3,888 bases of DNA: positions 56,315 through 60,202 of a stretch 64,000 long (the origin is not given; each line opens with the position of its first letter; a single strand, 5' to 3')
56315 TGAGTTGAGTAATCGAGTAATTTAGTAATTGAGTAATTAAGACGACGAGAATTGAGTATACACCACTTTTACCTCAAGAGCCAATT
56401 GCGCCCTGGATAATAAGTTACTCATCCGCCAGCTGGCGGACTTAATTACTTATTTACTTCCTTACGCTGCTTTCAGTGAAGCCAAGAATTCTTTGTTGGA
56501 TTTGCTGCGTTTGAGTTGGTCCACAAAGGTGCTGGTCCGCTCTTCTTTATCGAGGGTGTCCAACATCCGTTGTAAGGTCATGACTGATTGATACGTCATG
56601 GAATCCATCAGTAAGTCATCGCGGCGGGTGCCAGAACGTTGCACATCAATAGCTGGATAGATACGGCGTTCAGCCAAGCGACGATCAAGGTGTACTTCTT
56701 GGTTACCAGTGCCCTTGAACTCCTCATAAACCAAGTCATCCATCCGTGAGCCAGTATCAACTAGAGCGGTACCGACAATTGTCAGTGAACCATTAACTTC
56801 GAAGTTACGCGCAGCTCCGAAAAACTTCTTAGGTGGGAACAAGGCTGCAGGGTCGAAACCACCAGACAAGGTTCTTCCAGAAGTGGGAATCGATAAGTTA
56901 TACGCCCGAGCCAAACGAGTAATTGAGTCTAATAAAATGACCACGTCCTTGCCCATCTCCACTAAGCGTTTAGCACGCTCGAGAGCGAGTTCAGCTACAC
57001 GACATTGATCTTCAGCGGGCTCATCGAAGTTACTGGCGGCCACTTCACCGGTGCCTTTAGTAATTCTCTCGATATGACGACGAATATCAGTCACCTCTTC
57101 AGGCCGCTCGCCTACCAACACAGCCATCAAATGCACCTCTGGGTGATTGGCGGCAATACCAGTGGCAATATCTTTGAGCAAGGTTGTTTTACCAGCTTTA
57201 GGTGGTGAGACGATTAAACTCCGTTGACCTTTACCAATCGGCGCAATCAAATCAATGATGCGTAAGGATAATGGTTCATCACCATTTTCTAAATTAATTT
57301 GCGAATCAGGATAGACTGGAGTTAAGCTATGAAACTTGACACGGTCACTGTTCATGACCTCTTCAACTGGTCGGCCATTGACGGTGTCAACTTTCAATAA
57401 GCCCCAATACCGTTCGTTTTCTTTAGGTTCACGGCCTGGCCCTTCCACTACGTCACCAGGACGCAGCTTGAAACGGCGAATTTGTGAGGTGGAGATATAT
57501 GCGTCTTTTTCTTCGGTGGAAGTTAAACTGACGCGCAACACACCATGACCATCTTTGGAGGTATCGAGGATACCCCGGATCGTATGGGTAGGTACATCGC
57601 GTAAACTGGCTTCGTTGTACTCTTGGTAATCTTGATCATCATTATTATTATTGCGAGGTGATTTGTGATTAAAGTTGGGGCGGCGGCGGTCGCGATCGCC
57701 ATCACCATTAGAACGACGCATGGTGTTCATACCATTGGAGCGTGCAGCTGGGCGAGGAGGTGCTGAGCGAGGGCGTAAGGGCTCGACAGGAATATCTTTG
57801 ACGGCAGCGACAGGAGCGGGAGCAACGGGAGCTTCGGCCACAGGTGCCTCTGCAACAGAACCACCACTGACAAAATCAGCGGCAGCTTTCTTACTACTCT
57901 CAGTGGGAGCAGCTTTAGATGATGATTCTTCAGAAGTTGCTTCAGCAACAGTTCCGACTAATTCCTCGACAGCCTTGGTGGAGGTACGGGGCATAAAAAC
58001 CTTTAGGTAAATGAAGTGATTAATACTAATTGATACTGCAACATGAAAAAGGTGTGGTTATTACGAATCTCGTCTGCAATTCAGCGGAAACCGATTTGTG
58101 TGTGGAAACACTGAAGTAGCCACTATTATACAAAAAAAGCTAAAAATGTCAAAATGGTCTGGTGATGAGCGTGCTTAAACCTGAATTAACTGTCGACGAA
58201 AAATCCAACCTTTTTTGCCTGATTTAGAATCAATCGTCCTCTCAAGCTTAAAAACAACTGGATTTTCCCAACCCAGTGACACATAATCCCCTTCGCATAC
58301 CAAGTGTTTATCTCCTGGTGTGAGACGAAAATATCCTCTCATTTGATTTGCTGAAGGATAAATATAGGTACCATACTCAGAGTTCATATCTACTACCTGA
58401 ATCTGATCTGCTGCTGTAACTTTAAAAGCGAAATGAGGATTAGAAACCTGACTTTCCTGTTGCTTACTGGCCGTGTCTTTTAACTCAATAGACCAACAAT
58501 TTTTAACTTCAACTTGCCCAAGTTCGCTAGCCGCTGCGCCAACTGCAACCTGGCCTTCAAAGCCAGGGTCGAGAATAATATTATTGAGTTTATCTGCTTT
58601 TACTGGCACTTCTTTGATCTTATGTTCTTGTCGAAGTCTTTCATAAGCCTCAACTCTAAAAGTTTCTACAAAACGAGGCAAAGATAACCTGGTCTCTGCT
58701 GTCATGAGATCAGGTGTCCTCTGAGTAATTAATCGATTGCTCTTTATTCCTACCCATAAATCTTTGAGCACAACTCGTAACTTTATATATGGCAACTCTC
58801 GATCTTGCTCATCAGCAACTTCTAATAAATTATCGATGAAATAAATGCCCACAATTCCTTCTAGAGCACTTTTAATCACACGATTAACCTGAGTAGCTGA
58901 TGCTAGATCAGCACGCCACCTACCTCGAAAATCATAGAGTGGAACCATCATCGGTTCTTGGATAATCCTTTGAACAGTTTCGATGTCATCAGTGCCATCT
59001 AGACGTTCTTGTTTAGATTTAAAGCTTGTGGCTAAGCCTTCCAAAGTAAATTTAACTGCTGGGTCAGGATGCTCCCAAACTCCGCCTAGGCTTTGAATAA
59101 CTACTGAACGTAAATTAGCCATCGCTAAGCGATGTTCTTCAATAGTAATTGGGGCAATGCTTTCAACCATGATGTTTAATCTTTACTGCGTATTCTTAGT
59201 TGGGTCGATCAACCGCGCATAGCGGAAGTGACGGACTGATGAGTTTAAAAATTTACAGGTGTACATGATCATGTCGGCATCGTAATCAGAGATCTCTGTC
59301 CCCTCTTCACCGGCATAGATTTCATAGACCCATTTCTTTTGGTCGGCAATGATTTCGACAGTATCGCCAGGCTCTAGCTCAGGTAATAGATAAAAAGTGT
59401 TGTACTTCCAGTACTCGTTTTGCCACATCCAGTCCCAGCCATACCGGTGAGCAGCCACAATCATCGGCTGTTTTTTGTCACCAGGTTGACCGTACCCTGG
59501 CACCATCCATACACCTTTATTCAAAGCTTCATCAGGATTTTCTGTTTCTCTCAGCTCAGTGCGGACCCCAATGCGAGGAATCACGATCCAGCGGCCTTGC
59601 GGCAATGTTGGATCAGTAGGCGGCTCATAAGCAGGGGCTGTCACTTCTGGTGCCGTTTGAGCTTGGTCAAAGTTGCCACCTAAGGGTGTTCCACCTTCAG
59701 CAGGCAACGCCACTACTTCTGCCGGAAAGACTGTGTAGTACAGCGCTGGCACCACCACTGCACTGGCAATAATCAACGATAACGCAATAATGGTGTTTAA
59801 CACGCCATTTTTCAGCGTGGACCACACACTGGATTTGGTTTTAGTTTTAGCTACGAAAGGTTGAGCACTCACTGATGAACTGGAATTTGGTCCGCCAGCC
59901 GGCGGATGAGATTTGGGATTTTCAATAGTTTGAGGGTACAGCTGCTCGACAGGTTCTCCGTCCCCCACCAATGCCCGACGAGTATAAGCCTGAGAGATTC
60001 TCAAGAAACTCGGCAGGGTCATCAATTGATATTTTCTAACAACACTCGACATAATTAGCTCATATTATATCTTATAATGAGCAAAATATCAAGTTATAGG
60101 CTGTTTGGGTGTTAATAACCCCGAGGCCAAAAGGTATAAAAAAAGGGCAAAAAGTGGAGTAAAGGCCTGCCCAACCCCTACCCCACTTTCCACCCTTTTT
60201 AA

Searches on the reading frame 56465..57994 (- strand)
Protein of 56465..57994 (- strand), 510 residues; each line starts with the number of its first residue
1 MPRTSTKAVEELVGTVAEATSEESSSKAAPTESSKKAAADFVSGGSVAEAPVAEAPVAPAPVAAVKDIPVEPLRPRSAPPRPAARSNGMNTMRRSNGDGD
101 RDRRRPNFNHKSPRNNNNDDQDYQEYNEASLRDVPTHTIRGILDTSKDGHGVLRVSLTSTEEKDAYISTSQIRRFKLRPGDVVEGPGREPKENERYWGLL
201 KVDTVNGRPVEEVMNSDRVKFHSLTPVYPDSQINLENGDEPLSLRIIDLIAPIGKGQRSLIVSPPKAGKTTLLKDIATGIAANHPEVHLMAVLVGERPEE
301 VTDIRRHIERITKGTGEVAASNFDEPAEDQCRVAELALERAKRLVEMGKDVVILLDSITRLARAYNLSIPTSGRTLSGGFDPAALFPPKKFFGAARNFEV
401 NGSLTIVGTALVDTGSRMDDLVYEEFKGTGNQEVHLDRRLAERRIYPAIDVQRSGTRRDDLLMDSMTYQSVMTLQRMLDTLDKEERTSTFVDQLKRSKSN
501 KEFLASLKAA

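Call 79: search_protein_families(library=pfam, proteins=[window:56465-57994:-], max_evalue=0.001)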
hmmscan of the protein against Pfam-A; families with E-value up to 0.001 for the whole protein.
window:56465-57994:- (510 aa): 4 families
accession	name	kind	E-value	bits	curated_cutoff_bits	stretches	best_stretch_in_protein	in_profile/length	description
PF00006.31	ATP-synt_ab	-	6.2e-30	104.9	29.5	1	244-454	2-211/213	ATP synthase alpha/beta family, nucleotide-binding domain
PF07497.18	Rho_RNA_bind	-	2.8e-23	81.9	27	1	140-211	2-73/73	Rho termination factor, RNA-binding domain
PF13481.12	AAA_25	-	0.00042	20.4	27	1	253-364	30-158/195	AAA domain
PF19568.5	Spore_III_AA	-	0.00095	18.8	27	0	256-297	144-186/306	Sporulation stage III, protein AA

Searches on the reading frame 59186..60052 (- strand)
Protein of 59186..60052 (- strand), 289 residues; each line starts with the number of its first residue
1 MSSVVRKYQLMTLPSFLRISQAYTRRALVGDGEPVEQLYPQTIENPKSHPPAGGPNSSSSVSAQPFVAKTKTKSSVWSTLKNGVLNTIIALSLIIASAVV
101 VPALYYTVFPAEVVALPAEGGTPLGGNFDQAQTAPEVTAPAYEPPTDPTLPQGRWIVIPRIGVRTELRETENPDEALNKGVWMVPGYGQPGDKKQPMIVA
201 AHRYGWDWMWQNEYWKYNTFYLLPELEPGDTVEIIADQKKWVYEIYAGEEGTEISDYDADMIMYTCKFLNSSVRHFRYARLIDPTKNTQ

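Call 79: search_protein_families(library=pfam, proteins=[window:59186-60052:-], max_evalue=0.001)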
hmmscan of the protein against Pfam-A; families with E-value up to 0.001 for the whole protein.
window:59186-60052:- (289 aa): 1 family
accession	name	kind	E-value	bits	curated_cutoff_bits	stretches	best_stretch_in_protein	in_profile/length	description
PF04203.18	Sortase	-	5.4e-08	33.1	26.6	1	156-270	1-111/125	Sortase domain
